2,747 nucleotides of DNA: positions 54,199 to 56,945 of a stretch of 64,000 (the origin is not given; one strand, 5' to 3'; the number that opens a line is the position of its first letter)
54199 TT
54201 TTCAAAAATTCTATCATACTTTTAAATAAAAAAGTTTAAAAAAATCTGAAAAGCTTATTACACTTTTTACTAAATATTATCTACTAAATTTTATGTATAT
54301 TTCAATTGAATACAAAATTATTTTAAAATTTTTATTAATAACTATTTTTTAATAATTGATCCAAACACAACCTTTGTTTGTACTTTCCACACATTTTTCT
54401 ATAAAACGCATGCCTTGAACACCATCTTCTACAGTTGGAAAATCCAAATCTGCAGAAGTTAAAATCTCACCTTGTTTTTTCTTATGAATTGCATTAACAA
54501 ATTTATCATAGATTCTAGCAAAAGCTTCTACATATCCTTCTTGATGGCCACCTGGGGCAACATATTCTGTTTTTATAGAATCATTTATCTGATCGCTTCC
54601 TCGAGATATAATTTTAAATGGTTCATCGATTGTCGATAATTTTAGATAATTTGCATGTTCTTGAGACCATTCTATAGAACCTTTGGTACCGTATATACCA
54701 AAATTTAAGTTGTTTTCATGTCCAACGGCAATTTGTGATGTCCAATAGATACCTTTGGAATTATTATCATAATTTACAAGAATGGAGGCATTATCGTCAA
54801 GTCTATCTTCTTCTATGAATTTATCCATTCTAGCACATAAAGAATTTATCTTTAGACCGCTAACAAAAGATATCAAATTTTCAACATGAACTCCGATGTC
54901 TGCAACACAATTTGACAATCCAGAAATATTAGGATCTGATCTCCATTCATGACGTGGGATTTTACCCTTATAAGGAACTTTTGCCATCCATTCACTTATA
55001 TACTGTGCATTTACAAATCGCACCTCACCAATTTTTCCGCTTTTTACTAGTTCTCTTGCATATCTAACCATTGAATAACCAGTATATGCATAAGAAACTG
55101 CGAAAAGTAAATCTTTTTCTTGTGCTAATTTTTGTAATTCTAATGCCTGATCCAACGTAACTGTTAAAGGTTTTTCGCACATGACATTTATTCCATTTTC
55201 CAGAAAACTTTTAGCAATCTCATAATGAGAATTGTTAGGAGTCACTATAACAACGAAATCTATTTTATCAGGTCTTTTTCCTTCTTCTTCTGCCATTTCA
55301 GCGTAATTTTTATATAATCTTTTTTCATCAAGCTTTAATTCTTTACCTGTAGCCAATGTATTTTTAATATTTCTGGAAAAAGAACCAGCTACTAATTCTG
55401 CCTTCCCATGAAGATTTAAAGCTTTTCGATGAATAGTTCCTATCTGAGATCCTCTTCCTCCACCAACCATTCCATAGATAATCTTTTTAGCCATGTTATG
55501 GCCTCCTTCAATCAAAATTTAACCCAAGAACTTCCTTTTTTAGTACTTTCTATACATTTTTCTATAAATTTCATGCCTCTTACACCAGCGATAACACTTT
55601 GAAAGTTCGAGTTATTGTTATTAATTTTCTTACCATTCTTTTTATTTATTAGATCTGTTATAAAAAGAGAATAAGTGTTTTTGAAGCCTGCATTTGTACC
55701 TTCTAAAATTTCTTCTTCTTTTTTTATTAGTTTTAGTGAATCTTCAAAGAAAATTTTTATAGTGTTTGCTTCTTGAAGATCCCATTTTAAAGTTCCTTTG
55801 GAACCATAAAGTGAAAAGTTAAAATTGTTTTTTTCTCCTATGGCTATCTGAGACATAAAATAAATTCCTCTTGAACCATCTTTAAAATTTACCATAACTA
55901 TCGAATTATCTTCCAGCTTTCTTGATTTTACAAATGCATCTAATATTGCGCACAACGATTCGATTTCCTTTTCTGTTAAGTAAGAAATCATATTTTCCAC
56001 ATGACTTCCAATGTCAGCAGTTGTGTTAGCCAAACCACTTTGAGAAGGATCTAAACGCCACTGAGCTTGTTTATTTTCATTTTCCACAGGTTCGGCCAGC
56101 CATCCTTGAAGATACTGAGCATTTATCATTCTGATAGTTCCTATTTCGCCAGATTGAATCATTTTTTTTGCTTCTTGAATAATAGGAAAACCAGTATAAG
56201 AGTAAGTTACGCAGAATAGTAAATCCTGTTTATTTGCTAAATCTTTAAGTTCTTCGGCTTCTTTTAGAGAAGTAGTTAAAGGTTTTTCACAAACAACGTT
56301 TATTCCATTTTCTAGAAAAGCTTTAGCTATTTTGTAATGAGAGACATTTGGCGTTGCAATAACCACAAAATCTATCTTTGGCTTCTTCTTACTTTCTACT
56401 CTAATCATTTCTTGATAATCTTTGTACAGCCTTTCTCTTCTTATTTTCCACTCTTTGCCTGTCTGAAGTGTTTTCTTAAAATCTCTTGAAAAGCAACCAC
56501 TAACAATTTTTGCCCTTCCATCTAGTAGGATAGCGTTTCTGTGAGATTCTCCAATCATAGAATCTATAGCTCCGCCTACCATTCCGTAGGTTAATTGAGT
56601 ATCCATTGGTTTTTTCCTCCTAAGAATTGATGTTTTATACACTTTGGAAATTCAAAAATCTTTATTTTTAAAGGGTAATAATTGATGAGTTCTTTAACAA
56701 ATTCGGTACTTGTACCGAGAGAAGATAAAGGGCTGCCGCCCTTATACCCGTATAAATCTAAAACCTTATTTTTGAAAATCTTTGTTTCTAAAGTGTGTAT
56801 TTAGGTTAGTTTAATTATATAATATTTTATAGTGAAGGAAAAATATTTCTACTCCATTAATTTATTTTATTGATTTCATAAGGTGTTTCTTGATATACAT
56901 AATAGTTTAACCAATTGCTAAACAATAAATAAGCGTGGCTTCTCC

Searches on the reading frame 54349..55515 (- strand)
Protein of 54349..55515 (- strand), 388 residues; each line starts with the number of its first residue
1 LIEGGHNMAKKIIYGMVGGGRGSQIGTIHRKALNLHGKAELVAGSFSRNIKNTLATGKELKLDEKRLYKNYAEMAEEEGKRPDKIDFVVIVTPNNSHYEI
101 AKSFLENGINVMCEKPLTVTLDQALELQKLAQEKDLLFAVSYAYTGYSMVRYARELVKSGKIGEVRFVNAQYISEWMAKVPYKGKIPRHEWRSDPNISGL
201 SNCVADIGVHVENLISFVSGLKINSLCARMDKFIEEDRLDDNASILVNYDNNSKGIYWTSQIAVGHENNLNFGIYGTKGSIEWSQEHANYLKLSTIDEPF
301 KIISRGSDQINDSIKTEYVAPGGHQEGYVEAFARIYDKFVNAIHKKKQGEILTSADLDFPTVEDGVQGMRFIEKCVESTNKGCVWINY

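Call 11: search_protein_families(library=ncbifam, proteins=[window:54349-55515:-], max_evalue=0.00001)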
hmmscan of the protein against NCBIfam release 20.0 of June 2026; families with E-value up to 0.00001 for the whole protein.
window:54349-55515:- (388 aa): 7 families
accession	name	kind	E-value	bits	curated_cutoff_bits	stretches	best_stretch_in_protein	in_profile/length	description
NF041392.1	XylDh_Gfo6_Halo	equivalog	1.3e-28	99.9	350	1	77-311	75-305/350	D-xylose 1-dehydrogenase Gfo6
NF052479.1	LevoglcsnDh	equivalog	2.2e-28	99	650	1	82-236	71-218/386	levoglucosan dehydrogenase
NF040723.1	UDP-GlcNAcDh_Arch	equivalog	1.3e-19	70.8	450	1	65-279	47-233/302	UDP-N-acetylglucosamine 3-dehydrogenase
TIGR04380.1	myo_inos_iolG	equivalog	2.8e-19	69.2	355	1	15-381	5-325/330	inositol 2-dehydrogenase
NF008607.0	PRK11579.1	subfamily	7.7e-17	61.3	330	1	84-172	64-152/346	oxidoreductase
NF007574.0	PRK10206.1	equivalog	5.3e-14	52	352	1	83-171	64-152/345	oxidoreductase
NF058561.1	BT_2158_fam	equivalog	1.1e-11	44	750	1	65-170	80-182/487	glycoside 3-dehydrogenase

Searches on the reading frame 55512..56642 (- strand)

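Call 11: search_protein_families(library=ncbifam, proteins=[window:55512-56642:-], max_evalue=0.00001)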
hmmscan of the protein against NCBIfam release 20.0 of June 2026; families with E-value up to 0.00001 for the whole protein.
window:55512-56642:- (376 aa): 8 families
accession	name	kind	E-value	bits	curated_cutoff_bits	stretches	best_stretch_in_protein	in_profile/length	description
NF052479.1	LevoglcsnDh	equivalog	2.1e-33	115.6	650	1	73-245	62-223/386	levoglucosan dehydrogenase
NF041392.1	XylDh_Gfo6_Halo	equivalog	7.3e-24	84.2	350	1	85-288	78-276/350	D-xylose 1-dehydrogenase Gfo6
NF040723.1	UDP-GlcNAcDh_Arch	equivalog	2.4e-20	73.3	450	1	71-176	48-147/302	UDP-N-acetylglucosamine 3-dehydrogenase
TIGR04380.1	myo_inos_iolG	equivalog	1.2e-18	67.1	355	1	30-336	12-301/330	inositol 2-dehydrogenase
NF008607.0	PRK11579.1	subfamily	2.4e-14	53.1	330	1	86-176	61-151/346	oxidoreductase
NF058561.1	BT_2158_fam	equivalog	5.5e-13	48.3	750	1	69-175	79-182/487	glycoside 3-dehydrogenase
NF007574.0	PRK10206.1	equivalog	9.3e-13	47.9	352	1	86-176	62-152/345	oxidoreductase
NF052679.1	InsChiInosDhIolG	equivalog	5.2e-06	25.7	540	0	64-355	47-311/343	bifunctional inositol 2-dehydrogenase/D-chiro-inositol 1-dehydrogenase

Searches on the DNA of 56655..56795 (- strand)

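Call 70: search_dna_similar(query=window:56655-56795:-, collection=plasmids, mode=distant, max_evalue=0.01, max_rows=10)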
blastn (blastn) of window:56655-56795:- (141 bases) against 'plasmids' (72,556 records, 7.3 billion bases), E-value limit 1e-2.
No match.

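Call 71: search_dna_similar(query=window:56655-56795:-, collection=phages, mode=distant, max_evalue=0.01, max_rows=10)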
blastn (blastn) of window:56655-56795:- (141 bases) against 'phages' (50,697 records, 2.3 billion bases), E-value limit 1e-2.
No match.
